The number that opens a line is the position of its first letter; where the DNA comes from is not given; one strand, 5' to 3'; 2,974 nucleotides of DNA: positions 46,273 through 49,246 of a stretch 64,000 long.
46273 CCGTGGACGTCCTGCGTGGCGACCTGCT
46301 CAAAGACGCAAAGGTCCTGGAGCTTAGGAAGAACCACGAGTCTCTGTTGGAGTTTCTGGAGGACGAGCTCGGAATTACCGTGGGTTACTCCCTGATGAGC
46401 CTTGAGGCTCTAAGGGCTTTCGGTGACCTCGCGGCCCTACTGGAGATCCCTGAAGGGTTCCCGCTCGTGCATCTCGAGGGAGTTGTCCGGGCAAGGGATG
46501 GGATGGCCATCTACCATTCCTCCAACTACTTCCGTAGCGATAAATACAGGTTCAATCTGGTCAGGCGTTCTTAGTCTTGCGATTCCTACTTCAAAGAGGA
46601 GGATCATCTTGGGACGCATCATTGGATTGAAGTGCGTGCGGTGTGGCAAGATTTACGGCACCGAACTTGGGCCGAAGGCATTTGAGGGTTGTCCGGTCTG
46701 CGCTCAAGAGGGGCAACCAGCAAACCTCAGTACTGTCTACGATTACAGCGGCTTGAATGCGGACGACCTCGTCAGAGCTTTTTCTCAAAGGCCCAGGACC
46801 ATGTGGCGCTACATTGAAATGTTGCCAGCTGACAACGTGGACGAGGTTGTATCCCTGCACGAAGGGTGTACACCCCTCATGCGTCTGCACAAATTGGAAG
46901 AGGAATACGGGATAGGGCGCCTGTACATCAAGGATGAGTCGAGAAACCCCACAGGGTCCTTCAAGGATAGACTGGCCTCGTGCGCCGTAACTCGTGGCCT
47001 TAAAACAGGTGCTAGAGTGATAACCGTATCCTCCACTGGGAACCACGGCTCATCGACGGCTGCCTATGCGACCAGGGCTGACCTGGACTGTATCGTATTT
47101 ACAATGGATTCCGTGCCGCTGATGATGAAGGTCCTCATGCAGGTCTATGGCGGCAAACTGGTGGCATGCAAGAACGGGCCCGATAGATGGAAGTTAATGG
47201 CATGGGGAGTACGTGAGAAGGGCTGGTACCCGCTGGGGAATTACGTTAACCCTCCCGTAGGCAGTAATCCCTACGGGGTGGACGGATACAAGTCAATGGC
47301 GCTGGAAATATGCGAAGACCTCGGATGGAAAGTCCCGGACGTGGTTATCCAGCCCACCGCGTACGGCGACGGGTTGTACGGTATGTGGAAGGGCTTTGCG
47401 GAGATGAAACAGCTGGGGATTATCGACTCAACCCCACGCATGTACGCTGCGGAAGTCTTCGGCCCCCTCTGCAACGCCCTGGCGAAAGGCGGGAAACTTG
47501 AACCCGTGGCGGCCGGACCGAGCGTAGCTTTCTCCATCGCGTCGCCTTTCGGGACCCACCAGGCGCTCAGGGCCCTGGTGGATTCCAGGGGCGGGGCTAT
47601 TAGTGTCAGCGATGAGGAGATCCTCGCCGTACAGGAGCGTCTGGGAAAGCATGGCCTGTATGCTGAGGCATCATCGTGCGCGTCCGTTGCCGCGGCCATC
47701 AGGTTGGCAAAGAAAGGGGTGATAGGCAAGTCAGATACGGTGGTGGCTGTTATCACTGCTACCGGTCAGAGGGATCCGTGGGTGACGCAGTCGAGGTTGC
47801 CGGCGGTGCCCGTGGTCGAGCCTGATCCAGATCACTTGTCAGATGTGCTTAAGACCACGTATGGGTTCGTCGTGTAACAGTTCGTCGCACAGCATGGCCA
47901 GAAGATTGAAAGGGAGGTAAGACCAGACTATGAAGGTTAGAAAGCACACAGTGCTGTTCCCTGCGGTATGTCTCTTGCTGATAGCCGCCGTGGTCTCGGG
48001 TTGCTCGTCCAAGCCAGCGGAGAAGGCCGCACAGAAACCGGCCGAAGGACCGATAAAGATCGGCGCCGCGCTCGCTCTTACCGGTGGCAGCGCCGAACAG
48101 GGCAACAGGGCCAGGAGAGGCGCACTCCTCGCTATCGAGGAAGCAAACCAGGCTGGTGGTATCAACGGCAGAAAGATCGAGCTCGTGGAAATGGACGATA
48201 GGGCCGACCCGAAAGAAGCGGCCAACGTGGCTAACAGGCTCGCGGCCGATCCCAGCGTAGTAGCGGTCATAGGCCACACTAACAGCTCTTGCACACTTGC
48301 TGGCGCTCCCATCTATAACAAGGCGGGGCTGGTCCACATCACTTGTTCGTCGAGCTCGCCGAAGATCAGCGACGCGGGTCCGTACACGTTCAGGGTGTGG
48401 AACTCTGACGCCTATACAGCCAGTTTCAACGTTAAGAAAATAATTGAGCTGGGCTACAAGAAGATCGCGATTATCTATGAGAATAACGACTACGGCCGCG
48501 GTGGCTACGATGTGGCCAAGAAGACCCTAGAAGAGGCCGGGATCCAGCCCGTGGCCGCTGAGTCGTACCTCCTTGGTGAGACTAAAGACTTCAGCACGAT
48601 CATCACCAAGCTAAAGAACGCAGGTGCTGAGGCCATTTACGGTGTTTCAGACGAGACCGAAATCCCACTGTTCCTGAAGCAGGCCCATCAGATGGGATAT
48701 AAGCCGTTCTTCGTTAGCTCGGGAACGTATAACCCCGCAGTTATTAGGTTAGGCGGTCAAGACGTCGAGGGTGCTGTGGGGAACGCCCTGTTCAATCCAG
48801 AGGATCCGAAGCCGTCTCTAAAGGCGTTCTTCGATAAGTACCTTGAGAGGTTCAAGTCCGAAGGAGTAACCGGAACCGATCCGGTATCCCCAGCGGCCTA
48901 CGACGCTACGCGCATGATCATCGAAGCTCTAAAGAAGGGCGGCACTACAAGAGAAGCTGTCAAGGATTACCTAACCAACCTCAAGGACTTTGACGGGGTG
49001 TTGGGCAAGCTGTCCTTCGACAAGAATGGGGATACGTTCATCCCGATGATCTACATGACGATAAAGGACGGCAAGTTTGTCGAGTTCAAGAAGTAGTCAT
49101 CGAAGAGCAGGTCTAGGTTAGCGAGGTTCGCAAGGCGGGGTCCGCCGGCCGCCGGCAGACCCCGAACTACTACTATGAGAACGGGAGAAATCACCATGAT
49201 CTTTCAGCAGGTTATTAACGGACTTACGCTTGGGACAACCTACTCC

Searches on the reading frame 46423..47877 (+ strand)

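Call 40: search_protein_families(library=pfam, proteins=[window:46423-47877:+], max_evalue=0.001)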
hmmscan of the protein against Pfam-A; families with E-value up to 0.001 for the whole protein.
window:46423-47877:+ (484 aa): 1 family
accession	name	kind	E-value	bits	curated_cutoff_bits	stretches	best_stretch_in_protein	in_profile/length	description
PF00291.31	PALP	-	3.5e-63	214.1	35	1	143-445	1-294/295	Pyridoxal-phosphate dependent enzyme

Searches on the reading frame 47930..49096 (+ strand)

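Call 40: search_protein_families(library=pfam, proteins=[window:47930-49096:+], max_evalue=0.001)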
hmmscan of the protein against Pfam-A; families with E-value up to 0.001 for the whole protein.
window:47930-49096:+ (388 aa): 3 families
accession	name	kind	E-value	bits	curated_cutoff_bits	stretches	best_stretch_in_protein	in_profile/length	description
PF13458.12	Peripla_BP_6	-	2.5e-68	231.7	31.7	1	41-379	1-339/343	Periplasmic binding protein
PF01094.35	ANF_receptor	-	2.5e-32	112.8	25.4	1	65-368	6-339/353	Receptor family ligand binding region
PF13433.12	Peripla_BP_5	-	3.8e-24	85.9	27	1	42-366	1-324/363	Periplasmic binding protein domain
